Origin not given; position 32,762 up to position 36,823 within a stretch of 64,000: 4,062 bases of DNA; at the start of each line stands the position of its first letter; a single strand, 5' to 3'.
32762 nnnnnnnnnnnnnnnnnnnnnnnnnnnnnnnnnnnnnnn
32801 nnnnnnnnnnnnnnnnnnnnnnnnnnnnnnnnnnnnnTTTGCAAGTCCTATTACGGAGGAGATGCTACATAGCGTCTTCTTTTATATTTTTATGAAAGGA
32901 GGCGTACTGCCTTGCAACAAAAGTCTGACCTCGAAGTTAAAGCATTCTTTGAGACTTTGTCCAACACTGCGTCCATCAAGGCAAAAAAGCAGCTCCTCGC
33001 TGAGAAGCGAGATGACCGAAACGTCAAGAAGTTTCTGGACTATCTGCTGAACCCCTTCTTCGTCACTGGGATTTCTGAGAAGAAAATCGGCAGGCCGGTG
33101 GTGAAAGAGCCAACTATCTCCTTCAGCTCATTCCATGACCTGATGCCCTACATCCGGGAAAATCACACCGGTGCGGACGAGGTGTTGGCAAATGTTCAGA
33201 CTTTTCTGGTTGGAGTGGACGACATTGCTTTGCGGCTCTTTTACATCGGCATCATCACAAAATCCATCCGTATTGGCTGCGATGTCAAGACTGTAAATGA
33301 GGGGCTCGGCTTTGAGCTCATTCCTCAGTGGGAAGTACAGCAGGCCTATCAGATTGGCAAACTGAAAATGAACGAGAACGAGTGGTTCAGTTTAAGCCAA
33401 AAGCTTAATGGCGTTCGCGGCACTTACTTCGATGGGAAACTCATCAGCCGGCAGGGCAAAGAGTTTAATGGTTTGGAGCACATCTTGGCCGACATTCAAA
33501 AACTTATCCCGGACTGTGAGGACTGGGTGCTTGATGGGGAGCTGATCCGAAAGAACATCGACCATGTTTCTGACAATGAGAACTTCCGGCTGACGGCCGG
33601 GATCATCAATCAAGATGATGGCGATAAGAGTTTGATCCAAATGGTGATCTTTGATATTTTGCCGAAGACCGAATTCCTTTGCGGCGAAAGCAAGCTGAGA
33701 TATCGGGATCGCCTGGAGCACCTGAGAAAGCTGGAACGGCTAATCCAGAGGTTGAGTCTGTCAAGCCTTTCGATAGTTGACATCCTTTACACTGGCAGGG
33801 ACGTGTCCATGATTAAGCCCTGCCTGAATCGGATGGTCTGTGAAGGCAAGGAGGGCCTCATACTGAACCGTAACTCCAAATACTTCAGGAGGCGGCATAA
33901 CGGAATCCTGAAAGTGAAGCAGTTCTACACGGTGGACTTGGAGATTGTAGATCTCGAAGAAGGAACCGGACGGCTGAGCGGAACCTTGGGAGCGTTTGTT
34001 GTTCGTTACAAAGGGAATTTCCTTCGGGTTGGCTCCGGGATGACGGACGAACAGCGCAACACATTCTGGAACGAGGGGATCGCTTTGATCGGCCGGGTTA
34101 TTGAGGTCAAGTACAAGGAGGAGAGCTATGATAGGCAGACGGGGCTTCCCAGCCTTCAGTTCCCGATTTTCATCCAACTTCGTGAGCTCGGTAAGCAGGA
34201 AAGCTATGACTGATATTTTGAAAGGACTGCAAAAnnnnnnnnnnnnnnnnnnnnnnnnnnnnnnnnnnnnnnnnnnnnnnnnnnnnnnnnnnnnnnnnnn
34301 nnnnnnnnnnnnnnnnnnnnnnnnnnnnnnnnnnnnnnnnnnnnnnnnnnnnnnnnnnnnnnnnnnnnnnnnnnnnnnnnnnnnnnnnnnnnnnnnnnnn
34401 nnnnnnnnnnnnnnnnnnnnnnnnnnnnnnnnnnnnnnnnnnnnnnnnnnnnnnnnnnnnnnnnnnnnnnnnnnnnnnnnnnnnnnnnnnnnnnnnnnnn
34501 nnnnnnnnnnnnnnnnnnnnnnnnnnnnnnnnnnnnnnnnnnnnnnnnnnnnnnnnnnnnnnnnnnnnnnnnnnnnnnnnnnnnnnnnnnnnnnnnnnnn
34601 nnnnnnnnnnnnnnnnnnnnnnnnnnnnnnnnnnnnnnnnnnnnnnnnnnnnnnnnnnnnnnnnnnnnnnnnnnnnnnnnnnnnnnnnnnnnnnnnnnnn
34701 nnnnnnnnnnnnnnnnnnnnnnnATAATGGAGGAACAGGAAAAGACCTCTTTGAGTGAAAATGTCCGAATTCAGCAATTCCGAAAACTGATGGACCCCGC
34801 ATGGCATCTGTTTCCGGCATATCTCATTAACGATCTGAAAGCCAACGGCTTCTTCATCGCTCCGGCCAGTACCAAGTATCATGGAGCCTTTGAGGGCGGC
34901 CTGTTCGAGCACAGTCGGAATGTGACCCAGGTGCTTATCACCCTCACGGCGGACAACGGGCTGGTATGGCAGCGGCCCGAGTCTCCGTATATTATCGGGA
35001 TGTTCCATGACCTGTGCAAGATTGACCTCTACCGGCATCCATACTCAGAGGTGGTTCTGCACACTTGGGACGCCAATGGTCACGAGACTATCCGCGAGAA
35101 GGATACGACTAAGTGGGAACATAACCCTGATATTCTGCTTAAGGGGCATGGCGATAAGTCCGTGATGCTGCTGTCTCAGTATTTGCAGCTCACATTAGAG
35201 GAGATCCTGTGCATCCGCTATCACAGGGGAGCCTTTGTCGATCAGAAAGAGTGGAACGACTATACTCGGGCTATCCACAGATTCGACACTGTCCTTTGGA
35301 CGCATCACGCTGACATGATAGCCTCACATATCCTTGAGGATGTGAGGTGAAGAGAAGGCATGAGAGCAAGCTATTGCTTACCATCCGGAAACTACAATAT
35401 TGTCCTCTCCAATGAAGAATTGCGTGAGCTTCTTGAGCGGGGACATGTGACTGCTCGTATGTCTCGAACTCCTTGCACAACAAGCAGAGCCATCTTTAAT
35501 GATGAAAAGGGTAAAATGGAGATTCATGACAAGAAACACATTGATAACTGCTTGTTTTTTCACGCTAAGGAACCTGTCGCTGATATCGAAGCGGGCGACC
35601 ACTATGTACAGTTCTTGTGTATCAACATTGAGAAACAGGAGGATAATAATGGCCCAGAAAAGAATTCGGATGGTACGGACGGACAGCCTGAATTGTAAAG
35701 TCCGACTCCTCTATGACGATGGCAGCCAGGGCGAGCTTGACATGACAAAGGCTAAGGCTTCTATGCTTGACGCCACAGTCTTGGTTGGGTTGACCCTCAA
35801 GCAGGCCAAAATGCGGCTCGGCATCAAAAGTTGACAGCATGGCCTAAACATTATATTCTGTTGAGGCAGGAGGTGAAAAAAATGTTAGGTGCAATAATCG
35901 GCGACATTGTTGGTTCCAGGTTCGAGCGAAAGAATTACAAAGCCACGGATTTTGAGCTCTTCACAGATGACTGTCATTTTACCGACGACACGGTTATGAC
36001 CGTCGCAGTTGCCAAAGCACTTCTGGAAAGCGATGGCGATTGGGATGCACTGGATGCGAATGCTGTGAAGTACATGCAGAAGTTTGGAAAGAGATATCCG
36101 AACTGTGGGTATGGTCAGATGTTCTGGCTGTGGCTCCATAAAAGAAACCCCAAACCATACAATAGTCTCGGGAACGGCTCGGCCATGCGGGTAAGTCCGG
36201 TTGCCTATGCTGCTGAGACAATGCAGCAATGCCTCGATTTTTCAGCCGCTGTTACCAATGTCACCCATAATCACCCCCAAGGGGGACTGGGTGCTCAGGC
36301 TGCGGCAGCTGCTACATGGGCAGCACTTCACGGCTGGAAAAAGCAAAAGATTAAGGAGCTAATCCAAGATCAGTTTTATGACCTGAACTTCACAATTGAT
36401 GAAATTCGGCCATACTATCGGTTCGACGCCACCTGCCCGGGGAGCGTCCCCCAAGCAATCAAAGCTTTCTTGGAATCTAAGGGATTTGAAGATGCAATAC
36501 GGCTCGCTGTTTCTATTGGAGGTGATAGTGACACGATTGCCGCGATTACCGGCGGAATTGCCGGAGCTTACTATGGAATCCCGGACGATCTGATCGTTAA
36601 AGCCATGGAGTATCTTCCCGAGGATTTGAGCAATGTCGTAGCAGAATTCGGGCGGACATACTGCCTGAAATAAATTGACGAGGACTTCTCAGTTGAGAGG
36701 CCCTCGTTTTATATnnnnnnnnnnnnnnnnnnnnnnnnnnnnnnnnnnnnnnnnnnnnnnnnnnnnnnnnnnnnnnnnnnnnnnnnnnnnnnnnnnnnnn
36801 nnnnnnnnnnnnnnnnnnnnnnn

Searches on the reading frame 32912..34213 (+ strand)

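Call 27: search_protein_families(library=phrogs, proteins=[window:32912-34213:+], max_evalue=0.001)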
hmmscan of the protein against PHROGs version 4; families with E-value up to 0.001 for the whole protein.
window:32912-34213:+ (433 aa): 2 families
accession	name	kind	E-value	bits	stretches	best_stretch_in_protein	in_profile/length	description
phrog_114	-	DNA, RNA and nucleotide metabolism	4.6e-65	221.4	1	8-425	90-499/634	ATP-dependent DNA ligase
phrog_12420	-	DNA, RNA and nucleotide metabolism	6.9e-14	53.1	1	4-130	2-126/133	ATP-dependent DNA ligase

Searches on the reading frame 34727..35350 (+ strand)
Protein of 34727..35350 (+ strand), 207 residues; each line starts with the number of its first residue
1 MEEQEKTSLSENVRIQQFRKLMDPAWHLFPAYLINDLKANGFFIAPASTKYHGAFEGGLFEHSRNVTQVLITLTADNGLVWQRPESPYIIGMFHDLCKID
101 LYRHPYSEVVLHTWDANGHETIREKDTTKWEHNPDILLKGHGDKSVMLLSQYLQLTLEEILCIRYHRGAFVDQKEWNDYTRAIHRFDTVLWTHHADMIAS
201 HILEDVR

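Call 28: search_protein_families(library=phrogs, proteins=[window:34727-35350:+], max_evalue=0.001)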
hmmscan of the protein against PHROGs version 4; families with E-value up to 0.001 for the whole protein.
window:34727-35350:+ (207 aa): 2 families
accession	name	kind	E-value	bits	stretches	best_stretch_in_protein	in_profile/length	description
phrog_5889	-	unknown function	5.5e-30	105.5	1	18-206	26-199/242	-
phrog_28876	-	other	2.2e-25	90.3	1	40-205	32-195/435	metal-dependent phosphohydrolase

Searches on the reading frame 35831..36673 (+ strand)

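Call 28: search_protein_families(library=phrogs, proteins=[window:35831-36673:+], max_evalue=0.001)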
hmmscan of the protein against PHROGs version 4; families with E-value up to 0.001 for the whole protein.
window:35831-36673:+ (280 aa): 2 families
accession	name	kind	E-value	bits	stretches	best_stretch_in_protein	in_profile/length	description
phrog_6572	-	other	3.5e-59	201.6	1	16-276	10-307/325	ADP-ribosylglycohydrolase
phrog_22100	-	unknown function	5.1e-15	56.6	2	20-178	9-181/306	-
